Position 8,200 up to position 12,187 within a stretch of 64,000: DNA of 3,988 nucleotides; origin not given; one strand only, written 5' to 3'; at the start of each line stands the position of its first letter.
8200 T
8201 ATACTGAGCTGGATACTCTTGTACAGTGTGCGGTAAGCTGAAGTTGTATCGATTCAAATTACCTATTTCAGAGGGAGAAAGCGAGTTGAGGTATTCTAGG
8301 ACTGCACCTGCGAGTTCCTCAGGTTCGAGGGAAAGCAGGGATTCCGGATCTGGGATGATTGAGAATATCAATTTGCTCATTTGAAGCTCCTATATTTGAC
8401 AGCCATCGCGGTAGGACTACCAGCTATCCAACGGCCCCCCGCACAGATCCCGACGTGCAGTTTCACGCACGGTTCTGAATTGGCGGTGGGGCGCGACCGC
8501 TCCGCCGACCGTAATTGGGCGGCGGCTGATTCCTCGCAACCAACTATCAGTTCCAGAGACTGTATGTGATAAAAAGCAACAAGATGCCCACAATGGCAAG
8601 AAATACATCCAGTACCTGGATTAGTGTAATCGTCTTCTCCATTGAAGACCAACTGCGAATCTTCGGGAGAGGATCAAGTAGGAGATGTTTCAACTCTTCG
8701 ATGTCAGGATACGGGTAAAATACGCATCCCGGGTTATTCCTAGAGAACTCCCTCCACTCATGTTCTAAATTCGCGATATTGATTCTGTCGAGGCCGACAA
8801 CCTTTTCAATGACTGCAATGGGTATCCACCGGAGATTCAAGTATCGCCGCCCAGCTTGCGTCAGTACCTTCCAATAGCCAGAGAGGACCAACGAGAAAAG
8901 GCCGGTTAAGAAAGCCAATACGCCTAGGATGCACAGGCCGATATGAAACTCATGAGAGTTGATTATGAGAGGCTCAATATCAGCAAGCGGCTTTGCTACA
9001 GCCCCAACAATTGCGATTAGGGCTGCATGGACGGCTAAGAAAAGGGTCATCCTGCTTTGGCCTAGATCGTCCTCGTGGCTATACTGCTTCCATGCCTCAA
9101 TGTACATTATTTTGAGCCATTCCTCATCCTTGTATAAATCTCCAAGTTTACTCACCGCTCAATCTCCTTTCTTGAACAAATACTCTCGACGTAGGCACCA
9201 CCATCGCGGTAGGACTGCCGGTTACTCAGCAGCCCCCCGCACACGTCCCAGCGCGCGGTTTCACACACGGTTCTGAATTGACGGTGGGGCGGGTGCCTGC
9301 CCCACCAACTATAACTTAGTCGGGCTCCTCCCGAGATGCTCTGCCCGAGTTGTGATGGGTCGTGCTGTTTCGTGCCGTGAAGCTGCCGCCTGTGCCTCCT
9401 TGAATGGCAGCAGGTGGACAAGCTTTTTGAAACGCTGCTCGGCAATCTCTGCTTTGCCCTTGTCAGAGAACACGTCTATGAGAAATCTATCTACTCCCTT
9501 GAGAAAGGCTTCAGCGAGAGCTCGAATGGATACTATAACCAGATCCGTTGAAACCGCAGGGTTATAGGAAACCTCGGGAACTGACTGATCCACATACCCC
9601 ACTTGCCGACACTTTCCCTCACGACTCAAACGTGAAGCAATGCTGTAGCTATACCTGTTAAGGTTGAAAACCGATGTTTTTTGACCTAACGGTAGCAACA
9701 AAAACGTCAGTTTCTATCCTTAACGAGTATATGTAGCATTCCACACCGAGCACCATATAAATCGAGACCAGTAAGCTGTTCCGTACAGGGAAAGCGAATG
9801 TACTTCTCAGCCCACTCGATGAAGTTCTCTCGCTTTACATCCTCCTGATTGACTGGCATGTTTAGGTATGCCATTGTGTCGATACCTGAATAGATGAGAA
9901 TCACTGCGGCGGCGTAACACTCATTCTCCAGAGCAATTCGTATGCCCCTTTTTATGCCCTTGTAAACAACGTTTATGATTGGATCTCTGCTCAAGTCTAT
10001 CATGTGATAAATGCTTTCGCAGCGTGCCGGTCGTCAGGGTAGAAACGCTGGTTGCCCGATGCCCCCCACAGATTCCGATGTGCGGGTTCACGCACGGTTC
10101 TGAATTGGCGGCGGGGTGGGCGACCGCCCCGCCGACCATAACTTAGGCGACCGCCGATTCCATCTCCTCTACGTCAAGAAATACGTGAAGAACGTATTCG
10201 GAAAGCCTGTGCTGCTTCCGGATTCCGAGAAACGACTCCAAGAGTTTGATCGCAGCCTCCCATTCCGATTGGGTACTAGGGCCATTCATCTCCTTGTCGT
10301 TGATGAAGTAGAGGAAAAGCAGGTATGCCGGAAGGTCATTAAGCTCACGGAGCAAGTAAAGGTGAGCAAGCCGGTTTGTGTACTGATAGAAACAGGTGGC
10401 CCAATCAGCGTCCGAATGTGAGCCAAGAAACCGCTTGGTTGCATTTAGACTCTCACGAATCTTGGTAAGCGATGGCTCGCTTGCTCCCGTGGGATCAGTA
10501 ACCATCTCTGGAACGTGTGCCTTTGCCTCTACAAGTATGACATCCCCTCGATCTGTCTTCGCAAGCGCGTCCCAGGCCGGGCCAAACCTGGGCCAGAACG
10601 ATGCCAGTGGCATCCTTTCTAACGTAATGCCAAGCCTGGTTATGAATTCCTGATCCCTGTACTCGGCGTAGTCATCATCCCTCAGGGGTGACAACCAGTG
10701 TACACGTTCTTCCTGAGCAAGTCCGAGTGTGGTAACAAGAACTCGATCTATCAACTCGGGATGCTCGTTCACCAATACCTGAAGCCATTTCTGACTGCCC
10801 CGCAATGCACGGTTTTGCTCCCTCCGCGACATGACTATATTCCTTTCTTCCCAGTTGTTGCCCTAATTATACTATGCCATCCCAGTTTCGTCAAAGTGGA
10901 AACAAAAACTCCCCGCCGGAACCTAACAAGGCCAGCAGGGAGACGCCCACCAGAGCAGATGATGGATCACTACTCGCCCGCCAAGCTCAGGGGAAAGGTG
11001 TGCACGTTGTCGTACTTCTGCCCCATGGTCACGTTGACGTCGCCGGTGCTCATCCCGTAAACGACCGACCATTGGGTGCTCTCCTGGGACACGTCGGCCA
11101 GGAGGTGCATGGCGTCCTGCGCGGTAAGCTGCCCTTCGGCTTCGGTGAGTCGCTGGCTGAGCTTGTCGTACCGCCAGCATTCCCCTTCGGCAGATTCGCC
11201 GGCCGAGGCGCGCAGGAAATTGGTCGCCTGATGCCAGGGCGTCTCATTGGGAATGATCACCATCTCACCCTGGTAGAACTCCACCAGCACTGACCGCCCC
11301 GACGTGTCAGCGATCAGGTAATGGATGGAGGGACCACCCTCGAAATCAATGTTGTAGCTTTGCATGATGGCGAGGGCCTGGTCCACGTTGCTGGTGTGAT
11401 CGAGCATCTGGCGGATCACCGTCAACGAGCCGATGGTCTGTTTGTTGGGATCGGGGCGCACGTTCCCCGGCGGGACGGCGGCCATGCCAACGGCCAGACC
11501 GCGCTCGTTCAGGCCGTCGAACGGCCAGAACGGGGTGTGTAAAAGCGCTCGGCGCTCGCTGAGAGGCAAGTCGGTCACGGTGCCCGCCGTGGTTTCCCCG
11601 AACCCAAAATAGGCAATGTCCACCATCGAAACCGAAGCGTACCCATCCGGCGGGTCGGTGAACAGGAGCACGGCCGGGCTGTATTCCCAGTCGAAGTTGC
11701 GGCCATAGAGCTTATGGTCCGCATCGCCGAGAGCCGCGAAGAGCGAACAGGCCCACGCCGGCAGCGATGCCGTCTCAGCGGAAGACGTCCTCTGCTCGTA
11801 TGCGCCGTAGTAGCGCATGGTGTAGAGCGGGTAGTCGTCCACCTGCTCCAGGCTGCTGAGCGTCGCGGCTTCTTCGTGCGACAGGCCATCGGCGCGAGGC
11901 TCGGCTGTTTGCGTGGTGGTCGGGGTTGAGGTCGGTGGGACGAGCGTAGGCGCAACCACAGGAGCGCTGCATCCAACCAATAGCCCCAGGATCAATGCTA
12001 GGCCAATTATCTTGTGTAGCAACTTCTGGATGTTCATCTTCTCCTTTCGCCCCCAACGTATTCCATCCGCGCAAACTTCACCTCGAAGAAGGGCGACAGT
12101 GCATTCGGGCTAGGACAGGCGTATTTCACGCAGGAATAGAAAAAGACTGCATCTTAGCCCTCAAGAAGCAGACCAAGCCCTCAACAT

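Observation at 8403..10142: Four co-oriented copies of a ~115-nt conserved, hairpin-forming element separate a cassette-like array of small accessory genes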

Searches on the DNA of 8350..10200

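Call 22: search_rna_families(source=window, start=8350, end=10200, threshold=evalue, max_evalue=10)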
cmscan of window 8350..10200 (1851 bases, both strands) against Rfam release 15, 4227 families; matches with E-value up to 10: 8.
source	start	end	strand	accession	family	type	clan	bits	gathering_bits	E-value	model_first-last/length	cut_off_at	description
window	9741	9875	-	RF01778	Evf-2_5p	Gene; lncRNA;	-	23.4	40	0.31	1-142/142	no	Embryonic ventral forebrain-2 long ncRNA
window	9652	9729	-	RF01061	mir-548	Gene; miRNA;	-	20.1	90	1.2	1-84/84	no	mir-548 microRNA precursor family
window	9656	9725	+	RF01061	mir-548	Gene; miRNA;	-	19.8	90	1.4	1-84/84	no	mir-548 microRNA precursor family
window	10104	10172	-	RF00912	mir-877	Gene; miRNA;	-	19.3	47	1.4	1-86/86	no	mir-877 microRNA precursor family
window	8405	8477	-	RF00029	Intron_gpII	Intron;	-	17.4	40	2.2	1-77/77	no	Group II catalytic intron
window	10099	10147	+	RF03606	mir-2071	Gene; miRNA;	-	17.3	100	1.6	1-74/74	no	mir-2071 microRNA precursor family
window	8474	8519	+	RF03606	mir-2071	Gene; miRNA;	-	17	100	2.1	1-74/74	no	mir-2071 microRNA precursor family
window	9606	9639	-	RF03027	RT-6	Gene; sRNA;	-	16.6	46.7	1.7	1-75/75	no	RT-6 RNA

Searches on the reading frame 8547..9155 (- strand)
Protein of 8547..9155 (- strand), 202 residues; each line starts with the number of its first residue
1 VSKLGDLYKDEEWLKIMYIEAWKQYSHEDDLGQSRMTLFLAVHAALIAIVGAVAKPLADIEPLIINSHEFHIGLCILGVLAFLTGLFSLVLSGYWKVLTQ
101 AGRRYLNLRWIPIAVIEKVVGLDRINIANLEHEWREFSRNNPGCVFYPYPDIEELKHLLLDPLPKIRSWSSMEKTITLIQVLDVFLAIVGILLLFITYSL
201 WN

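Call 7: search_protein_families(library=pfam, proteins=[window:8547-9155:-], max_evalue=0.01)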
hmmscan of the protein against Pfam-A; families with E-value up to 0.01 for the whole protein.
window:8547-9155:- (202 aa): 1 family
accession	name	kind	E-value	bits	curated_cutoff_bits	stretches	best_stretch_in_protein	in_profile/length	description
PF24838.2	8xMP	-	4.7e-06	26.9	30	1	18-98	4-69/136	Octameric membrane protein family (8xMP)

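Call 58: find_encoding_contigs(protein=window:8547-9155:-, flank=10000, max_places=10)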
Protein window:8547-9155:- (202 aa): 1 contig read that carries it; 1 place shown.
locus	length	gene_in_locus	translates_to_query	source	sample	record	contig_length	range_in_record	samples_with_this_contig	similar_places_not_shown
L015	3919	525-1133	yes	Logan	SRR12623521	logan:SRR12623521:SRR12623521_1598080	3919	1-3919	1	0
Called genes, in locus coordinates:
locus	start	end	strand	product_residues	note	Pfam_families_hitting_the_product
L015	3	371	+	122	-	?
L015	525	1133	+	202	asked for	PF24838:8xMP (faint)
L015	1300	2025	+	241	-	PF09509:Hypoth_Ymh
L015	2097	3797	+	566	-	PF00749:tRNA-synt_1c, PF03950:tRNA-synt_1c_C, PF20974:tRNA-synt_1c_C2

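Call 88: find_homologous_proteins(query=window:8547-9155:-, max_evalue=1e-20)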
Query window:8547-9155:- (202 aa): 7 proteins with E <= 1e-20 among 341 candidates.
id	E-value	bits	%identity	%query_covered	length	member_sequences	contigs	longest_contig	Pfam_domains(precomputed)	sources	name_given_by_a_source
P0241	1.5e-130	451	100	100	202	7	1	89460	PF24838.3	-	-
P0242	4.1e-61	224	57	92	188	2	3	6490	-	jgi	jgi:hypothetical protein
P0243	2.5e-59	218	51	98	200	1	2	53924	PF24838.3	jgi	jgi:energy-coupling factor transporter transmembrane protein EcfT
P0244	5.0e-56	207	52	97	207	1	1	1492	-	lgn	-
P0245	9.2e-55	203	51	100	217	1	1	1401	-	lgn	-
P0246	5.6e-45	171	43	96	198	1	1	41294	-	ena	-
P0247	1.2e-26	111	62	43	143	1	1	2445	-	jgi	jgi:hypothetical protein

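Call 89: find_encoding_contigs(protein=P0243, flank=8000, max_places=2)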
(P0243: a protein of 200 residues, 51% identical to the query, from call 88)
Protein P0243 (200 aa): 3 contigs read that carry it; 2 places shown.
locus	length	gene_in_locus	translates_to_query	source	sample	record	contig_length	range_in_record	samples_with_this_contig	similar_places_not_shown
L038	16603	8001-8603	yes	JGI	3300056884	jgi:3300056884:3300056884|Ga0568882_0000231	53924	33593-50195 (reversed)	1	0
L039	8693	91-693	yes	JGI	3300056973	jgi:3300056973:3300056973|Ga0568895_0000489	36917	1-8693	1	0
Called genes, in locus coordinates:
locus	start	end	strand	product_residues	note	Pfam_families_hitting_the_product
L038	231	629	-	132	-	PF13366:PDDEXK_3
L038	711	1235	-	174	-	PF01467:CTP_transf_like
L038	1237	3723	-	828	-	PF17191:RecG_wedge, PF01336:tRNA_anti-codon (weak), PF00270:DEAD, PF04851:ResIII, PF00271:Helicase_C, PF22590:Cas3-like_C_2 (faint), PF19833:RecG_dom3_C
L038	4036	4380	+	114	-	-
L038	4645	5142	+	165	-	PF05163:DinB, PF12867:DinB_2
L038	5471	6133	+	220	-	-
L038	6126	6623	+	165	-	-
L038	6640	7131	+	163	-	-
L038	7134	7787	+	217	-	-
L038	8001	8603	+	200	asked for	PF24838:8xMP (faint)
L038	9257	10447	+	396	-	PF13481:AAA_25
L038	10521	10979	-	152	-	PF02645:DegV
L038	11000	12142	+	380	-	PF13088:BNR_2 (faint), PF15902:Sortilin-Vps10 (faint)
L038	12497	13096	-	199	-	PF03848:TehB, PF05724:TPMT (weak), PF01209:Ubie_methyltran (weak), PF05175:MTS (weak), PF13847:Methyltransf_31, PF08241:Methyltransf_11, PF08242:Methyltransf_12, PF13649:Methyltransf_25, +1 more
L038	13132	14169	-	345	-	-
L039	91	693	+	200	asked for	PF24838:8xMP (faint)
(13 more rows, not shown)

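Call 90: find_encoding_contigs(protein=P0242, flank=8000, max_places=3)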
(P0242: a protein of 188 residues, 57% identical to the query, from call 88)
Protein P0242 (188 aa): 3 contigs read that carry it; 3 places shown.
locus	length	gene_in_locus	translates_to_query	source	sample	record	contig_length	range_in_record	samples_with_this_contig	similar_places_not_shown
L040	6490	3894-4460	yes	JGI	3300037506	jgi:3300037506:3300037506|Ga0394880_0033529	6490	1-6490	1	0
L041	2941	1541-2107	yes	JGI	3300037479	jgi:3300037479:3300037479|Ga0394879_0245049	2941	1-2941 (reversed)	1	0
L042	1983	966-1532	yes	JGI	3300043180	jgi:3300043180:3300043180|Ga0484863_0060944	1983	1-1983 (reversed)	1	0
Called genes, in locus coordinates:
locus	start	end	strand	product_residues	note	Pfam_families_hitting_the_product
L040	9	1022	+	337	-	PF01522:Polysacc_deac_1, PF22537:WbmS-like (weak)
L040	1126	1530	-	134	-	PF01850:PIN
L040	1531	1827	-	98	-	PF01954:AF2212-like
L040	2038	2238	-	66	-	PF18480:DUF5615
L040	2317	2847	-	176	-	-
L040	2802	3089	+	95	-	-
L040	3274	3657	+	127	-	PF07883:Cupin_2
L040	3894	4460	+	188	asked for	-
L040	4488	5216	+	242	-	PF01717:Meth_synt_2 (weak)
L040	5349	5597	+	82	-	PF01717:Meth_synt_2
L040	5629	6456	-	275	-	PF20696:UbiD_C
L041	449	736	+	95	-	-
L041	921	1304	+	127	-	PF07883:Cupin_2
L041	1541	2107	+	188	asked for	-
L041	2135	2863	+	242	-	PF01717:Meth_synt_2 (weak)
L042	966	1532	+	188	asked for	-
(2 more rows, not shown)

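Call 99: search_protein_families(library=padloc, proteins=[window:8547-9155:-], max_evalue=0.001)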
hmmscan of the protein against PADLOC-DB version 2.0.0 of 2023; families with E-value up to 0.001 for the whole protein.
window:8547-9155:- (202 aa): 0 families

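Call 100: search_protein_families(library=ncbifam, proteins=[window:8547-9155:-], max_evalue=0.001)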
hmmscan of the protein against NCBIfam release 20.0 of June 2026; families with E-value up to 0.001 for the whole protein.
window:8547-9155:- (202 aa): 0 families

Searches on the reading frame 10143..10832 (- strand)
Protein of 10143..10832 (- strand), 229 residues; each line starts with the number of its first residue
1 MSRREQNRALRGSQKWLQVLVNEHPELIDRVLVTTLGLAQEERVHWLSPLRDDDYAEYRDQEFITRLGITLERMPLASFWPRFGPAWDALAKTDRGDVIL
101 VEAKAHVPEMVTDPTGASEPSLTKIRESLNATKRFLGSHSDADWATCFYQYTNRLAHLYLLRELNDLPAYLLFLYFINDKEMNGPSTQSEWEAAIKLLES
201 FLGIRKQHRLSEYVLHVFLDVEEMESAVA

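Call 7: search_protein_families(library=pfam, proteins=[window:10143-10832:-], max_evalue=0.01)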
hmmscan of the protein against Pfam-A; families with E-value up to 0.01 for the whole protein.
window:10143-10832:- (229 aa): 0 families

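Call 59: find_encoding_contigs(protein=window:10143-10832:-, flank=10000, max_places=10)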
Protein window:10143-10832:- (229 aa): 1 contig read that carries it; 1 place shown.
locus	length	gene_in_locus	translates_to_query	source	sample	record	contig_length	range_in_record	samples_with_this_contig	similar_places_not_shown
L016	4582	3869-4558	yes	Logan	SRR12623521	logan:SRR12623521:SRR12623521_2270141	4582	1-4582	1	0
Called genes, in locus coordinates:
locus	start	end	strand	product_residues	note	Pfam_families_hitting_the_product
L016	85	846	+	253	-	PF01261:AP_endonuc_2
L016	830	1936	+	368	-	PF01408:GFO_IDH_MocA, PF03447:NAD_binding_3 (weak), PF22725:GFO_IDH_MocA_C3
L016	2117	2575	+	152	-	-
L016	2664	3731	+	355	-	PF02275:CBAH, PF03417:AAT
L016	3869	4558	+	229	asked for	-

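Call 99: search_protein_families(library=padloc, proteins=[window:10143-10832:-], max_evalue=0.001)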
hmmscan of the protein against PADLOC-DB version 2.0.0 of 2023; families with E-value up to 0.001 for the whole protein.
window:10143-10832:- (229 aa): 0 families

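Call 100: search_protein_families(library=ncbifam, proteins=[window:10143-10832:-], max_evalue=0.001)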
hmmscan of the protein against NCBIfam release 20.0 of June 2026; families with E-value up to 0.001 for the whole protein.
window:10143-10832:- (229 aa): 0 families

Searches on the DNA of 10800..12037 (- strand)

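Call 54: search_rna_families(source=window, start=10800, end=11000, threshold=evalue, max_evalue=10)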
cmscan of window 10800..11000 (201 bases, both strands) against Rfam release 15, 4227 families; matches with E-value up to 10: 6.
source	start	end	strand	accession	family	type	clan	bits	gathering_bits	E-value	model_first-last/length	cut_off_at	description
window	10901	10972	-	RF02399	NsiR1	Gene; sRNA;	-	16.3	39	0.51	1-60/60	no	Nitrogen stress-induced RNA 1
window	10848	10926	-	RF00046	snoR30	Gene; snRNA; snoRNA; CD-box;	CL00073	13.8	60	2.2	1-96/96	no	Small nucleolar RNA R30/Z108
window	10901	10974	-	RF00110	RybB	Gene; sRNA;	-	12.7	40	2.9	1-79/79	no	RybB RNA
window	10904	11000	-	RF02356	BjrC1505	Gene; sRNA;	-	11.1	50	8.2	39-140/140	5'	Alphaproteobacterial sRNA BjrC1505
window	10984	10998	-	RF02480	GlsR14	Gene; snRNA; snoRNA; CD-box;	-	9.2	90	8.2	54-68/68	no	Small nucleolar RNA GlsR14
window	10939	10999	+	RF02186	ST7-OT3_4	Gene; lncRNA;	-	8.5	80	7.9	1-73/73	no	ST7 overlapping transcript 3 conserved region 4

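Call 86: search_rna_families(source=L020, start=15160, end=15320, threshold=evalue, max_evalue=10, show_alignments=3)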
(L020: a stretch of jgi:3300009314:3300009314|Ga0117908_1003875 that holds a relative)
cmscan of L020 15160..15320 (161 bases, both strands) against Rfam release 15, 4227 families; matches with E-value up to 10: 6.
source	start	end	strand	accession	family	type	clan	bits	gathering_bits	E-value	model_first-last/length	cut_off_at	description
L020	15164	15230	+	RF03624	mir-5345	Gene; miRNA;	-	18.8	95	0.088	1-76/76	no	mir-5345 microRNA precursor family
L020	15193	15216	-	RF03395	mir-718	Gene; miRNA;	-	14.8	55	9.3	21-44/66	no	mir-718 microRNA precursor family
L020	15213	15241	-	RF01103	UPD-PKc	Cis-reg;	-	13.6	40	9.2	1-29/29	no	Pseudoknot of upstream pseudoknot domain (UPD) of the 3'UTR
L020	15172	15228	+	RF00758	mir-346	Gene; miRNA;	-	13.4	80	8.5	1-95/95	no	mir-346 microRNA precursor family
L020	15160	15219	+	RF00548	U11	Gene; snRNA; splicing;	CL00005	12.8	39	3.3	75-134/134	5'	U11 spliceosomal RNA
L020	15189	15215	+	RF02243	Xoo8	Gene; sRNA;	-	8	90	2.6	99-125/323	no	Proteobacterial sRNA Xoo8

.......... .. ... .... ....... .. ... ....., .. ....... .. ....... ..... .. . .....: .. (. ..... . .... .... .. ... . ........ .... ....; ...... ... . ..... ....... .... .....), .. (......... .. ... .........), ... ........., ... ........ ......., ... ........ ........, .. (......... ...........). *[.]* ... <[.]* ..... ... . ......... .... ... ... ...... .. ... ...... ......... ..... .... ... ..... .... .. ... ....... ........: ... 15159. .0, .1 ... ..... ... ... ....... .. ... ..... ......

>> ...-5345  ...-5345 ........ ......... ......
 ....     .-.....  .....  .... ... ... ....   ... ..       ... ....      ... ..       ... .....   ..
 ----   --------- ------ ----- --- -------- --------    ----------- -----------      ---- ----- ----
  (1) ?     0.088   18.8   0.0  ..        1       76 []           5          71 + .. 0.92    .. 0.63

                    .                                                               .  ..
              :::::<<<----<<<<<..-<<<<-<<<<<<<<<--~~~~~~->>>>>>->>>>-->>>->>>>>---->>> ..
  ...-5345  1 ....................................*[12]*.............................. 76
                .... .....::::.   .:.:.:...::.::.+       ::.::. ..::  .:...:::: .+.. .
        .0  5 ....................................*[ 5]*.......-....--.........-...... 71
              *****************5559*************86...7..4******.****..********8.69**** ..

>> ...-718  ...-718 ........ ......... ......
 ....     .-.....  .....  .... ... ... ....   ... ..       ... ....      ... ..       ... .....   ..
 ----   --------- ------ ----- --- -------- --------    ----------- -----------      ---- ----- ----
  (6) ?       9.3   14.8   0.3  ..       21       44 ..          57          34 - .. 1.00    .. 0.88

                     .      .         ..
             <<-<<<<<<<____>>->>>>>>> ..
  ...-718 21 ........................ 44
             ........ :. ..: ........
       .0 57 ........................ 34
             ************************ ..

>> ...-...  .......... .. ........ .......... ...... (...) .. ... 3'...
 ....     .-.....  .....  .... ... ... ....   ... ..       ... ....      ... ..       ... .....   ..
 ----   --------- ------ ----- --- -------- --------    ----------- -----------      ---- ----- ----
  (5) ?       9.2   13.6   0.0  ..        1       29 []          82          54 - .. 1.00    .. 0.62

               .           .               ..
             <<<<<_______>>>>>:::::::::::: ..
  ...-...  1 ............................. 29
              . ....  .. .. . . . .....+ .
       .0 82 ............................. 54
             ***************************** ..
